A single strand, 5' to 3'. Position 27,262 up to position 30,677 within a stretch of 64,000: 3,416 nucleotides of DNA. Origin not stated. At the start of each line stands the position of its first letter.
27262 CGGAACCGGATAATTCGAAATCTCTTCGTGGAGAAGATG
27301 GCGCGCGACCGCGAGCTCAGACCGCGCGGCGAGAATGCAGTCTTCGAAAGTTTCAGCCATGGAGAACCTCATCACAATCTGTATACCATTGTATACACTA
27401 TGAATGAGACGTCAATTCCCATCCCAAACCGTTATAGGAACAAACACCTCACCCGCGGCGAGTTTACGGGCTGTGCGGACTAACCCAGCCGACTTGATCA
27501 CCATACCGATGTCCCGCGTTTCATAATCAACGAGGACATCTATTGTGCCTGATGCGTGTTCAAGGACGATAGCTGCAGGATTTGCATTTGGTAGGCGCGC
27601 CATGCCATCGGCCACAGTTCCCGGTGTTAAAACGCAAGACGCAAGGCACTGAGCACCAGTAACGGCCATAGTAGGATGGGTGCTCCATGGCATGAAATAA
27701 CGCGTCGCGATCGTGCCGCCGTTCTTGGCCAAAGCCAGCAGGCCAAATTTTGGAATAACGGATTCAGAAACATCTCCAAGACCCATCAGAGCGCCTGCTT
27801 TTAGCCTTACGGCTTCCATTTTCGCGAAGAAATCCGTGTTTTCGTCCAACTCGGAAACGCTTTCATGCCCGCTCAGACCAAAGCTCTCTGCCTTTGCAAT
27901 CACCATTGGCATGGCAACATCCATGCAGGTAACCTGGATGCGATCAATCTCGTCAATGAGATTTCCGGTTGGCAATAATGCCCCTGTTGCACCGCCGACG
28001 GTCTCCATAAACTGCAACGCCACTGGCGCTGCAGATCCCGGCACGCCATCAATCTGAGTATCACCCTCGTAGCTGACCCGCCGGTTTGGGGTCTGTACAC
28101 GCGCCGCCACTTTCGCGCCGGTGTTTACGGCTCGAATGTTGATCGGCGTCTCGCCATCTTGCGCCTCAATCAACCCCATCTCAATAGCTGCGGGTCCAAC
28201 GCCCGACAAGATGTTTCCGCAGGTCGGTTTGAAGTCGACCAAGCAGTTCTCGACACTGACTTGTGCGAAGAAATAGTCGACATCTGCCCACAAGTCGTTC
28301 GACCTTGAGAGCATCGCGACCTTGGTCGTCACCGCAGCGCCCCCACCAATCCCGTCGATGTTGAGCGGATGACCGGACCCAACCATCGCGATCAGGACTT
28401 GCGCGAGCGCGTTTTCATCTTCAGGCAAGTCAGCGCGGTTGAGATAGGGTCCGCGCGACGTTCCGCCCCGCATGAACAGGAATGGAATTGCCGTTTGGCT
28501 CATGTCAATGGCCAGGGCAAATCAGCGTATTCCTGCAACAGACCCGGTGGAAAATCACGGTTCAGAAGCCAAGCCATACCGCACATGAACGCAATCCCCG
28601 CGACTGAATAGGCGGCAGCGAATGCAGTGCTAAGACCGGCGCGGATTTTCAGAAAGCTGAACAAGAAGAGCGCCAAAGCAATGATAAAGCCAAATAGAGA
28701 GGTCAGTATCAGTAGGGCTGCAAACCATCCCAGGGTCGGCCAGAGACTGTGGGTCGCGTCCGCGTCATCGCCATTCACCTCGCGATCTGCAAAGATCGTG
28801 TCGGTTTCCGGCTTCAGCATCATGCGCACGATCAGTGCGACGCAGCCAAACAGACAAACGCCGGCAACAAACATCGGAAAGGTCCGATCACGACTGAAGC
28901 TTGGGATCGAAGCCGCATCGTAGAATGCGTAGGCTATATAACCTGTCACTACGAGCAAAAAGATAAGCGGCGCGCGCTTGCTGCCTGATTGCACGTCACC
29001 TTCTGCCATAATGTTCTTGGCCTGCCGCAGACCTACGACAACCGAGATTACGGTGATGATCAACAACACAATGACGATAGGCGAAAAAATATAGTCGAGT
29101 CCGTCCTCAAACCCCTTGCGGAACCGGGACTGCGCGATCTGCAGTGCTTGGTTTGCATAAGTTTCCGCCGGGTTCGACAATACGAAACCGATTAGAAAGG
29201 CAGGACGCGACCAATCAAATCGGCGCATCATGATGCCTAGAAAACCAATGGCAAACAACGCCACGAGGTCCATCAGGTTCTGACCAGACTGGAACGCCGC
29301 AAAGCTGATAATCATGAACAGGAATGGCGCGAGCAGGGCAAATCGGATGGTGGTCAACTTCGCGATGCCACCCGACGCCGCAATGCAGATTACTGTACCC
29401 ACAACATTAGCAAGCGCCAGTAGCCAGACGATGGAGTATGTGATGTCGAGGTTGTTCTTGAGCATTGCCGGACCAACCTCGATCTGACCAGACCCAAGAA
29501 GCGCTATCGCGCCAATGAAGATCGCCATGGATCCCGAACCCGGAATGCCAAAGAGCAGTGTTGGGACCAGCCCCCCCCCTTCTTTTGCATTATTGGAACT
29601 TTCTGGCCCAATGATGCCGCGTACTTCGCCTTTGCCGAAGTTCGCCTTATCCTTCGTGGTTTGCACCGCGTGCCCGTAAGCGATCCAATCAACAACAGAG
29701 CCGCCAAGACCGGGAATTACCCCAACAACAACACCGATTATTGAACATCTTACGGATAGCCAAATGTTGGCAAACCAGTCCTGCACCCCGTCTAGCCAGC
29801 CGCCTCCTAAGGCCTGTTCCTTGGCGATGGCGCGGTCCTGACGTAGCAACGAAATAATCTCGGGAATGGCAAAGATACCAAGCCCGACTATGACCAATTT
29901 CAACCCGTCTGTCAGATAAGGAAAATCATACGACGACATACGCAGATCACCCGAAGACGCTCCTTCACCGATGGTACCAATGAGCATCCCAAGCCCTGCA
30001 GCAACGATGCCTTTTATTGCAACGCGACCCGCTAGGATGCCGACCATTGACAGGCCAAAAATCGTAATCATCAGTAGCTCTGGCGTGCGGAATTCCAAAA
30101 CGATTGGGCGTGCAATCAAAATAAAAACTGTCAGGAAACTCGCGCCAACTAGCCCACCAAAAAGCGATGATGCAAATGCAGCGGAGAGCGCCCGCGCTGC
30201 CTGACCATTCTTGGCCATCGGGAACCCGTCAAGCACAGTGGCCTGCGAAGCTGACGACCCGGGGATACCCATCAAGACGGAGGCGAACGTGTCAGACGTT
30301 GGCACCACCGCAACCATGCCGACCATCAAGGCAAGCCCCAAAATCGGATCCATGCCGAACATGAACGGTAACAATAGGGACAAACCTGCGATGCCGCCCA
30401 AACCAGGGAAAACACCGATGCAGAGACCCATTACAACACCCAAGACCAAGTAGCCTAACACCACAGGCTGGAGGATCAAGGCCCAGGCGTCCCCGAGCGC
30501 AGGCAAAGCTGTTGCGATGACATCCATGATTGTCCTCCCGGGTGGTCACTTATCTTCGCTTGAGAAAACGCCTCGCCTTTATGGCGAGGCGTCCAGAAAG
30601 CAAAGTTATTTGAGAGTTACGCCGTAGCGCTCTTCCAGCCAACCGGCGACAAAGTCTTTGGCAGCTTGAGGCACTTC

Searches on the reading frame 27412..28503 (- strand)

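Call 5: search_protein_families(library=pfam, proteins=[window:27412-28503:-], max_evalue=0.01)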
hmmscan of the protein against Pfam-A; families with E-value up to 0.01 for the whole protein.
window:27412-28503:- (363 aa): 1 family
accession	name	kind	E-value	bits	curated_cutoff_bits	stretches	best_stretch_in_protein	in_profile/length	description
PF04303.18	PrpF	-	4.3e-97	325.8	27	1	5-356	3-371/371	PrpF protein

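Call 6: search_protein_families(library=padloc, proteins=[window:27412-28503:-], max_evalue=0.01)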
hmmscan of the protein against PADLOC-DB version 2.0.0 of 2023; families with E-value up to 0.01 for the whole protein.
window:27412-28503:- (363 aa): 0 families

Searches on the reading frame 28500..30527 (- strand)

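Call 5: search_protein_families(library=pfam, proteins=[window:28500-30527:-], max_evalue=0.01)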
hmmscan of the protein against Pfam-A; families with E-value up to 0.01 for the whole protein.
window:28500-30527:- (675 aa): 1 family
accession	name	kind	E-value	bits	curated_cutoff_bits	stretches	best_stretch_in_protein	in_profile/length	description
PF01970.21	TctA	-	2e-110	369.8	28.9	1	24-445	1-422/423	Tripartite tricarboxylate transporter TctA family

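Call 6: search_protein_families(library=padloc, proteins=[window:28500-30527:-], max_evalue=0.01)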
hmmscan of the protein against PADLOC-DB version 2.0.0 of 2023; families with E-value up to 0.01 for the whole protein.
window:28500-30527:- (675 aa): 0 families
